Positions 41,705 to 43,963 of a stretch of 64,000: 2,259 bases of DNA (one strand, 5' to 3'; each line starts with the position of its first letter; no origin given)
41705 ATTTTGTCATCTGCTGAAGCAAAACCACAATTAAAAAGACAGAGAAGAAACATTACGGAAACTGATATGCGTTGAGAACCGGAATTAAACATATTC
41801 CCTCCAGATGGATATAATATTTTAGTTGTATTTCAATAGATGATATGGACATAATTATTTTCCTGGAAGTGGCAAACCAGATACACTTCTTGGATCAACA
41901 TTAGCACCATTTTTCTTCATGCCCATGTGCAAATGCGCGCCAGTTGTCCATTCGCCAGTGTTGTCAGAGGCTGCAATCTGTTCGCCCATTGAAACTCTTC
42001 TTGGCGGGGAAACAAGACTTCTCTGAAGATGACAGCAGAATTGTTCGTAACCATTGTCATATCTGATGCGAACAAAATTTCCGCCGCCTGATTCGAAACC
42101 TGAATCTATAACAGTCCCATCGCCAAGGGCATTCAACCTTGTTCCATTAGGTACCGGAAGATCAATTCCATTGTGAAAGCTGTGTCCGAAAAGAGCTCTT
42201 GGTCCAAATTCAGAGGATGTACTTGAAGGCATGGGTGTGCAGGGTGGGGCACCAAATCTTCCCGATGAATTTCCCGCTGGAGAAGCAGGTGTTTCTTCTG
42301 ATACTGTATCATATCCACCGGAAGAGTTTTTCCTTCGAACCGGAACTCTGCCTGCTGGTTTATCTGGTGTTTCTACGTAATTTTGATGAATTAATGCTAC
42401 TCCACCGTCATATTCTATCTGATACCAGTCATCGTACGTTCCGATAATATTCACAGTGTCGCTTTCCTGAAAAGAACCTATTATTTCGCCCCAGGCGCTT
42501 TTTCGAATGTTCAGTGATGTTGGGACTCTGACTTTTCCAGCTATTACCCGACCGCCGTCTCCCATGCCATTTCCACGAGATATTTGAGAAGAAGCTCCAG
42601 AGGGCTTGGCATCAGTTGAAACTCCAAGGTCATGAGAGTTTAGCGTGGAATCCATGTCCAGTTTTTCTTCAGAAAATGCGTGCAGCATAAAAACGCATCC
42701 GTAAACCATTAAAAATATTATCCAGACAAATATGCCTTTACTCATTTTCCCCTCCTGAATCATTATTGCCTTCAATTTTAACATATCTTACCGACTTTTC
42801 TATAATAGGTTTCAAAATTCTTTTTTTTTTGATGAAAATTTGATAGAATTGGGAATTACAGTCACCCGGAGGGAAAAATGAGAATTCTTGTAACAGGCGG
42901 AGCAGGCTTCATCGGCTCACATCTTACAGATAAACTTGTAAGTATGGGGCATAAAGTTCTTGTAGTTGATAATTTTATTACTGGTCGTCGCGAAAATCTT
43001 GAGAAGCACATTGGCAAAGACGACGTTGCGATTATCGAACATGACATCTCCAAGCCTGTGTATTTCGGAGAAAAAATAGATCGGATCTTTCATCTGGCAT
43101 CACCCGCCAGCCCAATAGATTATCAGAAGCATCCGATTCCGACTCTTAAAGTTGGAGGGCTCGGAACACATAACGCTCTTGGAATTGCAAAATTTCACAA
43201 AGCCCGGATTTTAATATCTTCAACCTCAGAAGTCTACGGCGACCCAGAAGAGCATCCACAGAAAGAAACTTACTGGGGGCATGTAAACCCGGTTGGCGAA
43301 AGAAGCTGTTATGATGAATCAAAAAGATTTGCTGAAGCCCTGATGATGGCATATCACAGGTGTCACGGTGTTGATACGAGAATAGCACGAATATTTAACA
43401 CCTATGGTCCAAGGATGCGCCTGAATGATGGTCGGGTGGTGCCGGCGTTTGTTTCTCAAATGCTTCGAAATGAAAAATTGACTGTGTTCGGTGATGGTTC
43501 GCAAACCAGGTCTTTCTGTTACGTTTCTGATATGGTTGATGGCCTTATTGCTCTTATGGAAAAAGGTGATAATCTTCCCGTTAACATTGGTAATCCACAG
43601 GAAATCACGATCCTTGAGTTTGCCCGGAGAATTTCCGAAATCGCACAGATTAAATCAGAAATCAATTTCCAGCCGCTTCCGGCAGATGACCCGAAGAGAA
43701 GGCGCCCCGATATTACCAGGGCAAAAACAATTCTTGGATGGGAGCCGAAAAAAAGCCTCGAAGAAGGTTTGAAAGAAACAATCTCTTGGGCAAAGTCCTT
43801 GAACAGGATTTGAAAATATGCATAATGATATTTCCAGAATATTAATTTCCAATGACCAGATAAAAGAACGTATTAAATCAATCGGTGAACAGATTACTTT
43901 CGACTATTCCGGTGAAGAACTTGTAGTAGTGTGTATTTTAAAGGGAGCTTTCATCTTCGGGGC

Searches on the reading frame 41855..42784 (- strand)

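Call 61: search_protein_families(library=pfam, proteins=[window:41855-42784:-], max_evalue=0.00001)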
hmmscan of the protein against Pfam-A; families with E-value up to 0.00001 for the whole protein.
window:41855-42784:- (309 aa): 2 families
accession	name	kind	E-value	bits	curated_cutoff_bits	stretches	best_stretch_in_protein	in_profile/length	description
PF01551.29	Peptidase_M23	-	1.1e-22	80.5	28.7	1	203-298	2-96/96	Peptidase family M23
PF08239.17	SH3_3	-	2.1e-08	34.6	27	1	91-138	3-54/54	Bacterial SH3 domain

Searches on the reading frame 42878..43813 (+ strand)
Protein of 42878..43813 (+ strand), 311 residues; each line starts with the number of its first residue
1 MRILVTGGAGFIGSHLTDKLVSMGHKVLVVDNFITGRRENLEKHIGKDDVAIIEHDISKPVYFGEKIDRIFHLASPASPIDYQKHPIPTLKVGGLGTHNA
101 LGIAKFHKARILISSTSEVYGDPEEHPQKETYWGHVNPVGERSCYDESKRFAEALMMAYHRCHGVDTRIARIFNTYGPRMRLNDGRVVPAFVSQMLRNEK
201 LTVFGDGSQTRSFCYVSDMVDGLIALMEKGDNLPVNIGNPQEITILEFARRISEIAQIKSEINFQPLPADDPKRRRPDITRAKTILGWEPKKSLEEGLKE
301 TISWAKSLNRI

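Call 61: search_protein_families(library=pfam, proteins=[window:42878-43813:+], max_evalue=0.00001)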
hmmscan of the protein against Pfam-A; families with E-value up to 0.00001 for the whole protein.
window:42878-43813:+ (311 aa): 6 families
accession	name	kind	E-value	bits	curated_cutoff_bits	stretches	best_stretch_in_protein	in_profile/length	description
PF16363.11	GDP_Man_Dehyd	-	6.5e-52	177.5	27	1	4-301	1-332/332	GDP-mannose 4,6 dehydratase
PF01370.27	Epimerase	-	8.6e-49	166.5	20.9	1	3-238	1-240/240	NAD dependent epimerase/dehydratase family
PF01073.25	3Beta_HSD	-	3.5e-12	46.4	22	1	4-222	1-224/280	3-beta hydroxysteroid dehydrogenase/isomerase family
PF02719.21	Polysacc_synt_2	-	3.1e-08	33.6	20.2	0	143-260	136-251/293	Polysaccharide biosynthesis protein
PF04321.23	RmlD_sub_bind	-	1.7e-07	31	27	1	1-301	1-281/287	RmlD substrate binding domain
PF07993.18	NAD_binding_4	-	1.1e-06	28.5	20.1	0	65-175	87-207/258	Male sterility protein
